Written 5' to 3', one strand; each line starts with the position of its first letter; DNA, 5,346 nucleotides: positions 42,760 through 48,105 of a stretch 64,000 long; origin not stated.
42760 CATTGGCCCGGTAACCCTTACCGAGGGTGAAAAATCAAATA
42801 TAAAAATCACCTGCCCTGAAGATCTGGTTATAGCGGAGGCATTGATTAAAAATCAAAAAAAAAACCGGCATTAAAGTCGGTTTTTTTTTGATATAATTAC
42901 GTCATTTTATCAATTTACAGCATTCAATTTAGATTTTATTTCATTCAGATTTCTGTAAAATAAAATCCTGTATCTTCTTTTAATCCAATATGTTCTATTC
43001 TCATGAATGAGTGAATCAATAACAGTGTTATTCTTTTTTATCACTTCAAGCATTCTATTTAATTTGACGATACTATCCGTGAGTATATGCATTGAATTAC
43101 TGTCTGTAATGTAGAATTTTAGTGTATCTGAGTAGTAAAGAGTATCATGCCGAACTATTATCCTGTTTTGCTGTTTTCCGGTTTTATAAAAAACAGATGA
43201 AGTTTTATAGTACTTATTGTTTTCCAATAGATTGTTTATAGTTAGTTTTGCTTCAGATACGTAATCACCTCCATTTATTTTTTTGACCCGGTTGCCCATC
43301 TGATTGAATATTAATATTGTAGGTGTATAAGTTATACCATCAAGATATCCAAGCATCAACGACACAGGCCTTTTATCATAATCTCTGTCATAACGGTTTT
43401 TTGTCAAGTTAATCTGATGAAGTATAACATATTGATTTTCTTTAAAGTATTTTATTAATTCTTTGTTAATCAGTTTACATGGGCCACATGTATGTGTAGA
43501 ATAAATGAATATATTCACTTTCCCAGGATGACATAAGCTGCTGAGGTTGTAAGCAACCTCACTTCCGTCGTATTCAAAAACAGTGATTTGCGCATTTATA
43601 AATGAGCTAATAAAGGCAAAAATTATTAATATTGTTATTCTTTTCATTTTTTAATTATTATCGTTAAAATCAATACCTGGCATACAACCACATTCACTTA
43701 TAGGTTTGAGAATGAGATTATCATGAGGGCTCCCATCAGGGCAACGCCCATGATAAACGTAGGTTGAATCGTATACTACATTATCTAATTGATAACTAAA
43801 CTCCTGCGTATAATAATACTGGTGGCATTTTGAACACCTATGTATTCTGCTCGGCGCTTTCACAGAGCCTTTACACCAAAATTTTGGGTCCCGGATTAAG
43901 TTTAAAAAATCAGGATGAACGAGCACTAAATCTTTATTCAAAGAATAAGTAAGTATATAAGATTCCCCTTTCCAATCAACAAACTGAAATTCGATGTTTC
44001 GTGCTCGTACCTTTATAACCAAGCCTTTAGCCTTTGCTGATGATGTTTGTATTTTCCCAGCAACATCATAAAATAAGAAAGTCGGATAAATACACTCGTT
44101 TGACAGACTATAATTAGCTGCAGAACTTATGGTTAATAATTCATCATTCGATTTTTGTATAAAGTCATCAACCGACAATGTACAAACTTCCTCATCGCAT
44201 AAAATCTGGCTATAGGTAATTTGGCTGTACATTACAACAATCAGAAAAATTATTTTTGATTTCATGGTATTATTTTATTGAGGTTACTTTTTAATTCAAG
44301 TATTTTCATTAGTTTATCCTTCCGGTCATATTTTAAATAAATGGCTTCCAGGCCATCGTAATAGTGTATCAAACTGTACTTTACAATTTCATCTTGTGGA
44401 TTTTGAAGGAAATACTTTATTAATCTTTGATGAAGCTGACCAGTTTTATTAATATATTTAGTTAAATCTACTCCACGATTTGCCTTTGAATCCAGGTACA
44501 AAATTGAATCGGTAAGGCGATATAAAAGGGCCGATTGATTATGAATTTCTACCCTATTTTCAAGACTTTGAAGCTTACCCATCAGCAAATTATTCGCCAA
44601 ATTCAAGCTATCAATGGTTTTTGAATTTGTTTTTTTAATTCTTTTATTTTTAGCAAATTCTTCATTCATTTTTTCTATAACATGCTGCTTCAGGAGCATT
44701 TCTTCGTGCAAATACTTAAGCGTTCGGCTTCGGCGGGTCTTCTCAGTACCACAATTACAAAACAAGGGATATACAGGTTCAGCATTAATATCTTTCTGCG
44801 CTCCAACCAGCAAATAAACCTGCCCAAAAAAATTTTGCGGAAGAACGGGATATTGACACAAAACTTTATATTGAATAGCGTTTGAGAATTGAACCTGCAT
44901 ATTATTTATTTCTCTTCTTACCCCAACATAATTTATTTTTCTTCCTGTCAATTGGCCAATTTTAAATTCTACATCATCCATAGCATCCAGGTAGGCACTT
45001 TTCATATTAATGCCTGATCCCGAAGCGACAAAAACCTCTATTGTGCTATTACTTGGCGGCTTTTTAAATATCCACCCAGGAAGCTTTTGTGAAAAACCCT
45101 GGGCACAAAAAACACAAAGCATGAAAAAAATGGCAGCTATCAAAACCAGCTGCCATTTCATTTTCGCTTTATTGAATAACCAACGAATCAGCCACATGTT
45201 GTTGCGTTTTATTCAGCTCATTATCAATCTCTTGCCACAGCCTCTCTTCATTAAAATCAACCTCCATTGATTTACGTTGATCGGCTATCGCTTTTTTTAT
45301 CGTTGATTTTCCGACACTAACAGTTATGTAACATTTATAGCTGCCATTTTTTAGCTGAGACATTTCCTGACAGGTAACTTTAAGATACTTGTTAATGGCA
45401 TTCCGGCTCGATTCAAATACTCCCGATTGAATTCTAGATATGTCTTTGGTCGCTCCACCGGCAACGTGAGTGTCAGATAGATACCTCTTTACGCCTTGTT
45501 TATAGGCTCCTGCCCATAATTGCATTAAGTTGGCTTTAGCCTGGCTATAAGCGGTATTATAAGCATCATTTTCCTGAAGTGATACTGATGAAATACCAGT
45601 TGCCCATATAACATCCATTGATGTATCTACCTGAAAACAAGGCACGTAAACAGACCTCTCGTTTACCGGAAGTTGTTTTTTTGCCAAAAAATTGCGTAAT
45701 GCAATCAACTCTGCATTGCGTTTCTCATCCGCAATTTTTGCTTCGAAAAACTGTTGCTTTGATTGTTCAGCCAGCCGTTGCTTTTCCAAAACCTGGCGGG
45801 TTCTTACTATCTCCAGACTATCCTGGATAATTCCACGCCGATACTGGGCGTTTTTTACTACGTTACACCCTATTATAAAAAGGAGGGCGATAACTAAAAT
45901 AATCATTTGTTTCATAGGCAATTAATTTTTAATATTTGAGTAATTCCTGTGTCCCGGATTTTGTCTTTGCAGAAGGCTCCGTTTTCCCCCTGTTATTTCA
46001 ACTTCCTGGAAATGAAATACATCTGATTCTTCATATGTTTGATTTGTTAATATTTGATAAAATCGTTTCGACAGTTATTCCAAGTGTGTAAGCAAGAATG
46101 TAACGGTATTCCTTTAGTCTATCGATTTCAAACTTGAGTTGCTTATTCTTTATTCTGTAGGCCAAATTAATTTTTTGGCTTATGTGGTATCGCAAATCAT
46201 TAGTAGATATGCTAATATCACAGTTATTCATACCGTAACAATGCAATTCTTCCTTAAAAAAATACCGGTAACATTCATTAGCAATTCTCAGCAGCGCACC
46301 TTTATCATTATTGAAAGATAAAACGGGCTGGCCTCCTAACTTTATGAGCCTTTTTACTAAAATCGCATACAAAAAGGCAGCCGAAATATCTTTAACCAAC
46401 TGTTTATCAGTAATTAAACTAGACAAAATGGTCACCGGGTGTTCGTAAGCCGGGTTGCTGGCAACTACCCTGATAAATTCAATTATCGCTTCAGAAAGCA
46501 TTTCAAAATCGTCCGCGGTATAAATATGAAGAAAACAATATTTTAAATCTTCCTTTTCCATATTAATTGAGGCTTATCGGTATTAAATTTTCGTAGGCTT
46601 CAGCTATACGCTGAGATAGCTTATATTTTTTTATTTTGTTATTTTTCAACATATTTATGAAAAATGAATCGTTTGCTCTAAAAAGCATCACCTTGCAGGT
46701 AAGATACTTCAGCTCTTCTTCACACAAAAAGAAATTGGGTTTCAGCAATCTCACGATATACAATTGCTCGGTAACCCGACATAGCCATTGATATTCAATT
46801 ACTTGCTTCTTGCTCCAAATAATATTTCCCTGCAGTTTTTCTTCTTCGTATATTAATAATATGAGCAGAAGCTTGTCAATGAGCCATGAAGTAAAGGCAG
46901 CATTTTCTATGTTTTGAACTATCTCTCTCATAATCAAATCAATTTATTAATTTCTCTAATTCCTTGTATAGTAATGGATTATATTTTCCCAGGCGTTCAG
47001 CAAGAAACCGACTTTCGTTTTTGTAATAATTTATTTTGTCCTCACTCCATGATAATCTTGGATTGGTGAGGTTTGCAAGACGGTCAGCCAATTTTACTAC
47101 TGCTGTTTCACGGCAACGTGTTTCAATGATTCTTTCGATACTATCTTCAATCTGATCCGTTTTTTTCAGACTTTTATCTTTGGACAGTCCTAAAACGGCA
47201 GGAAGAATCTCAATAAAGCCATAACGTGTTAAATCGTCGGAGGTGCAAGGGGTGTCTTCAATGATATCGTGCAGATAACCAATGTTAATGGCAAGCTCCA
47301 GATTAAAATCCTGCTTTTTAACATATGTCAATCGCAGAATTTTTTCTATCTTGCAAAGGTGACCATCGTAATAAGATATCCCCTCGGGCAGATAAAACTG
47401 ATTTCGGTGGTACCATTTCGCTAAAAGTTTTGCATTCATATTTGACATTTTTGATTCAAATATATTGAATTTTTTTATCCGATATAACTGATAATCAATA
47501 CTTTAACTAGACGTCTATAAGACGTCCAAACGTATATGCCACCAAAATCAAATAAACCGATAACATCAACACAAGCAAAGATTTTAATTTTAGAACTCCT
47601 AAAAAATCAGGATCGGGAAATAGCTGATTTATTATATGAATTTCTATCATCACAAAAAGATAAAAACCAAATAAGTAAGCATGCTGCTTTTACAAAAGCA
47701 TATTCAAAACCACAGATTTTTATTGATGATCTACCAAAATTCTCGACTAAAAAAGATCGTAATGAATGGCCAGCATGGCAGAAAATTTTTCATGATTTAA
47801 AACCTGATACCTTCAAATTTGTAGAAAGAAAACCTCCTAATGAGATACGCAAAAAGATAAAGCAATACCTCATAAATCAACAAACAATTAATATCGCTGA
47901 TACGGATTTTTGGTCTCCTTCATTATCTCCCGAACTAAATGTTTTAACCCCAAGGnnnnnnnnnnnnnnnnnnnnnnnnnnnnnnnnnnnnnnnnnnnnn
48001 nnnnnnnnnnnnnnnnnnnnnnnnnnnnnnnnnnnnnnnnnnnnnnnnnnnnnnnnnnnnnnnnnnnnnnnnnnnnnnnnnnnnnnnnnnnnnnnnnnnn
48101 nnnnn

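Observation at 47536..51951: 1471-aa STAND-type NTPase lacks any recognisable effector or DNA-binding domain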

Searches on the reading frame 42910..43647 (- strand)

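Call 7: search_protein_families(library=pfam, proteins=[window:42910-43647:-], max_evalue=0.001)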
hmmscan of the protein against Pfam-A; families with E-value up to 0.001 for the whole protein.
window:42910-43647:- (245 aa): 1 family
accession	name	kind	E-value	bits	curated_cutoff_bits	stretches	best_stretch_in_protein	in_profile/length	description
PF13098.12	Thioredoxin_2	-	5e-05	24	27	1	43-126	6-93/104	Thioredoxin-like domain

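Call 15: search_protein_families(library=padloc, proteins=[window:42910-43647:-], max_evalue=0.1)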
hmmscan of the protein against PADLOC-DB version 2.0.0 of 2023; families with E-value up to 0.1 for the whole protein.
window:42910-43647:- (245 aa): 0 families

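Call 21: search_protein_families(library=ncbifam, proteins=[window:42910-43647:-], max_evalue=0.1)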
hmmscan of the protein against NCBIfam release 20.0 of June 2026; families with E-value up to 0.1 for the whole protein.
window:42910-43647:- (245 aa): 1 family
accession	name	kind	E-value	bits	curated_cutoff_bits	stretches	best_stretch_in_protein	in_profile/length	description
TIGR01068.1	thioredoxin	equivalog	0.036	14.2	96.8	0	51-128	23-88/101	thioredoxin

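Call 56: search_protein_families(library=phrogs, proteins=[window:42913-43647:-], max_evalue=0.01)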
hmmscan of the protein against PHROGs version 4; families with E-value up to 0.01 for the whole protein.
window:42913-43647:- (245 aa): 1 family
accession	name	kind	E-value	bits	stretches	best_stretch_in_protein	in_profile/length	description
phrog_22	-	DNA, RNA and nucleotide metabolism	0.00087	20.4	1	42-124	69-133/162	thioredoxin domain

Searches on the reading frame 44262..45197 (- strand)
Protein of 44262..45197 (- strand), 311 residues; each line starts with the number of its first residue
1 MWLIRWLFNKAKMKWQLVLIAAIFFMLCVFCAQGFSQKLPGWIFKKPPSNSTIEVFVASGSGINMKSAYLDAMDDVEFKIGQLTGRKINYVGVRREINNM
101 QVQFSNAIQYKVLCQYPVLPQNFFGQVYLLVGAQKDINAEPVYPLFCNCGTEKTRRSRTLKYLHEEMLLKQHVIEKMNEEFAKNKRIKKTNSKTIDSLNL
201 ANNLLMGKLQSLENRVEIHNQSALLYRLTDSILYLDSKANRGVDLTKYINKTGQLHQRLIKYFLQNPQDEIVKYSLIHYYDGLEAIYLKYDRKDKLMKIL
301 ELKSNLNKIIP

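Call 7: search_protein_families(library=pfam, proteins=[window:44262-45197:-], max_evalue=0.001)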
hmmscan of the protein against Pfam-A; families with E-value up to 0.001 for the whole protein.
window:44262-45197:- (311 aa): 0 families

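Call 15: search_protein_families(library=padloc, proteins=[window:44262-45197:-], max_evalue=0.1)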
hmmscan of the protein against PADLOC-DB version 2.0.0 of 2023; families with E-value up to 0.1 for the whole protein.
window:44262-45197:- (311 aa): 0 families

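Call 21: search_protein_families(library=ncbifam, proteins=[window:44262-45197:-], max_evalue=0.1)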
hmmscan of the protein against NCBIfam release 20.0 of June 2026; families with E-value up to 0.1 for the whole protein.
window:44262-45197:- (311 aa): 1 family
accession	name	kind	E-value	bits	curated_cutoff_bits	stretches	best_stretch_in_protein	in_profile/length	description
NF047566.1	SE1626_fam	equivalog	0.068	13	70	0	18-31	34-47/55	SE1626 family protein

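Call 56: search_protein_families(library=phrogs, proteins=[window:44265-45197:-], max_evalue=0.01)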
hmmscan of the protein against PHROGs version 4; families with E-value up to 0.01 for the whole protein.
window:44265-45197:- (311 aa): 0 families

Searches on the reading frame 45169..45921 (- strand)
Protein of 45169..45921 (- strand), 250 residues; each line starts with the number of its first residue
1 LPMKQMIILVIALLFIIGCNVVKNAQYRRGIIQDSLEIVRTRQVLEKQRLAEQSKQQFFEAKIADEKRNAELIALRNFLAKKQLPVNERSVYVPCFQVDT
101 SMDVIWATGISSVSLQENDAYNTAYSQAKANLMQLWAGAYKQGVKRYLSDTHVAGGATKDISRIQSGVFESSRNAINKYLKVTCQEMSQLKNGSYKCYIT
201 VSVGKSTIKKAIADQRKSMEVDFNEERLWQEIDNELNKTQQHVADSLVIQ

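Call 7: search_protein_families(library=pfam, proteins=[window:45169-45921:-], max_evalue=0.001)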
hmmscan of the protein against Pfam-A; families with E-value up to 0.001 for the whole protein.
window:45169-45921:- (250 aa): 0 families

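Call 15: search_protein_families(library=padloc, proteins=[window:45169-45921:-], max_evalue=0.1)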
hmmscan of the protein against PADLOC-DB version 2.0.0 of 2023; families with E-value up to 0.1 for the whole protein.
window:45169-45921:- (250 aa): 1 family
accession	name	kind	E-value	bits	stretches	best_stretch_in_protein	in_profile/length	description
PDLC02338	AbiLii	-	0.019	13.4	1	34-83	75-124/125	AbiLii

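Call 21: search_protein_families(library=ncbifam, proteins=[window:45169-45921:-], max_evalue=0.1)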
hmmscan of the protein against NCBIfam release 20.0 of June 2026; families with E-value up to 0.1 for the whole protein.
window:45169-45921:- (250 aa): 0 families

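Call 56: search_protein_families(library=phrogs, proteins=[window:45172-45921:-], max_evalue=0.01)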
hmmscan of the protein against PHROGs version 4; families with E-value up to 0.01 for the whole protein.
window:45172-45921:- (250 aa): 0 families

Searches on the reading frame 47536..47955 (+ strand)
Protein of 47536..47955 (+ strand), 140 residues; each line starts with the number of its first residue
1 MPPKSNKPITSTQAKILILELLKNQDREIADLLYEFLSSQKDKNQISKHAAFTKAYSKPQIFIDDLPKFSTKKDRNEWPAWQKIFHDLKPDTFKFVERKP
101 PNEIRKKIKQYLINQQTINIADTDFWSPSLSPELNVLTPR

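Call 28: search_protein_families(library=pfam, proteins=[window:47536-47955:+], max_evalue=10)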
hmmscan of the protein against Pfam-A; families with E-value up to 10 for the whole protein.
window:47536-47955:+ (140 aa): 4 families
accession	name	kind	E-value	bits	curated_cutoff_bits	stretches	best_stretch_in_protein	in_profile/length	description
PF22916.2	UTP25_NTPase-like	-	0.0037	17.2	27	1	12-95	63-136/266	UTP25, NTP hydrolase-like domain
PF20996.2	DUF5581_N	-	0.043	14.3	25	1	30-113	12-93/169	Family of unknown function (DUF5581) N-terminal domain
PF03722.19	Hemocyanin_N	-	0.046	14.8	28.9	1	21-64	67-110/124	Hemocyanin, all-alpha domain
PF08929.15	PoNi_C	-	0.11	13.8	25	1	30-65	2-38/107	PoNe immunity proteins (PoNi), C-terminal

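Call 37: predict_structure(protein=window:47536-47955:+)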
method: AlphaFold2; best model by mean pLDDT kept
length: 140 residues; sequences in the alignment: 1
mean_pLDDT: 50.4   pTM: 0.37
mean pLDDT of the five models: 50.4, 43.9, 42.9, 41.1, 40.9
residues with pLDDT >= 90: 0; 70-90: 0; 50-70: 84; < 50: 56
segments of 3 or more residues with pLDDT < 50: 1-9, 40-57, 117-140
pLDDT, mean of each block of 10 residues (from residue 1): 42 56 61 59 42 46 52 56 51 55 61 52 40 35
secondary structure, 60 per line:
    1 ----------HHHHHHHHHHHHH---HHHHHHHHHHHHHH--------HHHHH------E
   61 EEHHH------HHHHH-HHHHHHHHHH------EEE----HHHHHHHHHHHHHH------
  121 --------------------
elements in order: H11-23 H27-40 H49-53 E60-62 H72-76 H78-87 E94-96 H101-114

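Call 53: fold_search(model_id=the predicted structure, library=pdb)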
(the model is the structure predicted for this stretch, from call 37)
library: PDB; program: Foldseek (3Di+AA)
matches with E <= 10: 20; with E <= 0.001: 0
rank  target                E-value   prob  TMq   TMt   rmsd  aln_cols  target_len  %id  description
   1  8opq_A                3.0e+00  0.01  0.13  0.05  18.8       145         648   13  Structure of Human Solute Carrier 26 family member A6 (SLC26A6) anion transporter in an inward-facing state (released 2023-05-17)
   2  2gtp_C                3.9e+00  0.04  0.22  0.23  11.0       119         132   18  Crystal structure of the heterodimeric complex of human RGS1 and activated Gi alpha 1 (released 2006-05-23)
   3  8bto_A                3.9e+00  0.04  0.20  0.10   7.6        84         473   20  Helical structure of BcThsA in complex with 1''-3'gcADPR (released 2024-02-21)
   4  6rze                  4.4e+00  0.06  0.15  0.11   6.6        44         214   16  Crystal structure of E. coli Adenylate kinase R119A mutant (released 2019-08-07)
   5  4c0h_A                4.7e+00  0.03  0.21  0.10   8.1        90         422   17  Extended interface between Pcf11p and Clp1p and structural basis for ATP loss in Gly135Arg point mutant (released 2014-02-19)
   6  1taq                  5.4e+00  0.03  0.22  0.05  13.7       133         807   14  STRUCTURE OF TAQ DNA POLYMERASE (released 1996-12-07)
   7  2o9x                  5.4e+00  0.02  0.21  0.19  17.9       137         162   14  Crystal Structure Of A Putative Redox Enzyme Maturation Protein From Archaeoglobus Fulgidus (released 2007-01-16)
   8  3uwk_B                7.0e+00  0.03  0.24  0.19  14.4       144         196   14  Structure Guided Development of Novel Thymidine Mimetics targeting Pseudomonas aeruginosa Thymidylate Kinase: from Hit (released 2012-02-01)
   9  7fim_A                8.0e+00  0.01  0.13  0.09  14.7       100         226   16  Cryo-EM structure of the tirzepatide (LY3298176)-bound human GLP-1R-Gs complex (released 2022-03-02)
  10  8pk0_J                8.5e+00  0.03  0.21  0.18   9.0        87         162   14  human mitoribosomal large subunit assembly intermediate 1 with GTPBP10-GTPBP7 (released 2023-12-13)
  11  7f24_A                8.5e+00  0.01  0.16  0.11  14.2       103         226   16  Cryo-EM structure of the GTP-bound dopamine receptor 1 and mini-Gs complex without Nb35 (released 2022-06-15)
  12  9u47_A                8.5e+00  0.01  0.15  0.09  11.9       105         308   14  Cryo-EM structure of spMETTL16 in complex with U6 snRNA_delta17 (released 2025-08-06)
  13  1ng6                  9.1e+00  0.03  0.22  0.21  13.4       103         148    9  Structure of Cytosolic Protein of Unknown Function YqeY from Bacillus subtilis (released 2003-07-15)
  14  3gh1_D                9.1e+00  0.01  0.13  0.06  12.0        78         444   14  Crystal structure of predicted nucleotide-binding protein from Vibrio cholerae (released 2009-03-10)
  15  6o0w                  9.7e+00  0.04  0.15  0.12   8.6        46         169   13  Crystal structure of the TIR domain from the grapevine disease resistance protein RUN1 in complex with NADP+ and Bis-Tri (released 2019-09-04)
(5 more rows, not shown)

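Call 93: fold_search(model_id=the predicted structure, library=viral)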
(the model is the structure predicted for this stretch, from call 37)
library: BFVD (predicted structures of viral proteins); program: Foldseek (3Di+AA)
matches with E <= 10: 70; with E <= 0.001: 0
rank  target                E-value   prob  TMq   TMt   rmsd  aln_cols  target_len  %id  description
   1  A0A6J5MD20            9.1e-01  0.10  0.23  0.16  12.1       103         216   14  Uncharacterized protein [uncultured Caudovirales phage]
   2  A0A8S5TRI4            2.0e+00  0.07  0.19  0.28  10.0        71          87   15  Nuclease [Siphoviridae sp. ct1SN28]
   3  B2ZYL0                2.0e+00  0.04  0.19  0.22  16.9       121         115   13  Uncharacterized protein [Ralstonia phage phiRSL1]
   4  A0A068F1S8            2.0e+00  0.01  0.12  0.13  19.6       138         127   12  Uncharacterized protein [Mycobacterium phage Gaia]
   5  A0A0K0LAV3            2.1e+00  0.04  0.19  0.12  19.0       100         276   13  Outer capsid glycoprotein VP7 (Fragment) [Rotavirus F]
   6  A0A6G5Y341            2.8e+00  0.06  0.21  0.24  14.0        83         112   12  (no name in the UniProt tables at hand)
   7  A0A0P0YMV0            2.8e+00  0.05  0.15  0.11  12.8        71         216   18  (no name in the UniProt tables at hand)
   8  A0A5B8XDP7            3.0e+00  0.05  0.24  0.22  11.3        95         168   13  ERCC4 domain-containing protein EP364R [African swine fever virus]
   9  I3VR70                3.2e+00  0.03  0.15  0.05  15.0        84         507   19  Pol protein (Fragment) [Rhinolophus affinis foamy virus 1]
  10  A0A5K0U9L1            3.2e+00  0.02  0.19  0.04  20.7       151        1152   12  Stage V sporulation protein K [Yasminevirus sp. GU-2018]
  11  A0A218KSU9            3.4e+00  0.02  0.16  0.20  13.8       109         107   17  (no name in the UniProt tables at hand)
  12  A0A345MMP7            3.6e+00  0.06  0.16  0.18   6.0        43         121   30  (no name in the UniProt tables at hand)
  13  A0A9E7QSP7            3.9e+00  0.01  0.14  0.14  27.0       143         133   15  SAP domain-containing protein [Gordonia phage OtterstedtS21]
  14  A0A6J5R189            4.1e+00  0.06  0.24  0.23  10.8       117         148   15  Uncharacterized protein [uncultured Caudovirales phage]
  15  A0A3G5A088            4.1e+00  0.01  0.18  0.20  13.3       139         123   14  Uncharacterized protein (Fragment) [Faunusvirus sp.]
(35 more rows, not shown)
